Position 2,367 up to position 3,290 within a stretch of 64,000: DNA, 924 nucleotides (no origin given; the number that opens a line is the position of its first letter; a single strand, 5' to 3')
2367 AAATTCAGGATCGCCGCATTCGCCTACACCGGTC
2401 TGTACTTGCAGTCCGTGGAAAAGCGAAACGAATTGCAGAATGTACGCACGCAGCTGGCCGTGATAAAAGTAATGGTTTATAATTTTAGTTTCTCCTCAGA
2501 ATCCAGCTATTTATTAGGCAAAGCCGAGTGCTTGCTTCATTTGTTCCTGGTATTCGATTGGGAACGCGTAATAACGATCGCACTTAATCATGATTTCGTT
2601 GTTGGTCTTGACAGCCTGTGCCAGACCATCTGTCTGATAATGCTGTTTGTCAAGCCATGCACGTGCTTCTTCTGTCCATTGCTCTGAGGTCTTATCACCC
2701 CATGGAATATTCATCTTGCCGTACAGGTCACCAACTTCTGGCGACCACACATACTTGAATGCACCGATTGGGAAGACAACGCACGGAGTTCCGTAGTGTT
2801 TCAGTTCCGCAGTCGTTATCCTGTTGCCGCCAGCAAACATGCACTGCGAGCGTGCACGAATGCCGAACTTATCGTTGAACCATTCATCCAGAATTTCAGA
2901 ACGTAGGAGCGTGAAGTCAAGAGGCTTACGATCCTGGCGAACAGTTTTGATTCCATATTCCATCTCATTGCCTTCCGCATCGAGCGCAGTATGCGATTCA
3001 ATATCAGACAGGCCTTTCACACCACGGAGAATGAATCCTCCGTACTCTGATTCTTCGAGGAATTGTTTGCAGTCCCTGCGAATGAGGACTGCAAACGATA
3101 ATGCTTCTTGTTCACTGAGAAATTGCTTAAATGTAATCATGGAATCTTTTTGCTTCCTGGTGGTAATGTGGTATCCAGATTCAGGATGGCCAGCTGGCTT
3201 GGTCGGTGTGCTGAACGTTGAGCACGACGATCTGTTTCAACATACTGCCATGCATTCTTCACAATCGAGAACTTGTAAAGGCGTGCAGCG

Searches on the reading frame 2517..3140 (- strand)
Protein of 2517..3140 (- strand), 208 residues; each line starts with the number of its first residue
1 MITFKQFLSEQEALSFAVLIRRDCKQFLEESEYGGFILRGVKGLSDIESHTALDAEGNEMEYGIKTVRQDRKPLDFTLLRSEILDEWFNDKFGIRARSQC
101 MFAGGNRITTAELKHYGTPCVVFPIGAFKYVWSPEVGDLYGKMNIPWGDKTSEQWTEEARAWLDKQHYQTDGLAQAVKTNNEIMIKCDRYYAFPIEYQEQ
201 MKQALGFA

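Call 83: search_protein_families(library=pfam, proteins=[window:2517-3140:-], max_evalue=0.001)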
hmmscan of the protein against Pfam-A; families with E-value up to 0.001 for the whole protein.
window:2517-3140:- (208 aa): 0 families

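Call 84: search_protein_families(library=phrogs, proteins=[window:2517-3140:-], max_evalue=0.001)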
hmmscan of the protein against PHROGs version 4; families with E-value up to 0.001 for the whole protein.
window:2517-3140:- (208 aa): 2 families
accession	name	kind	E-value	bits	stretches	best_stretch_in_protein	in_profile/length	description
phrog_11975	-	unknown function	1.6e-29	104.1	2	58-143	159-241/370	-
phrog_15932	-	unknown function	6.4e-07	30.3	1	58-143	49-130/317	-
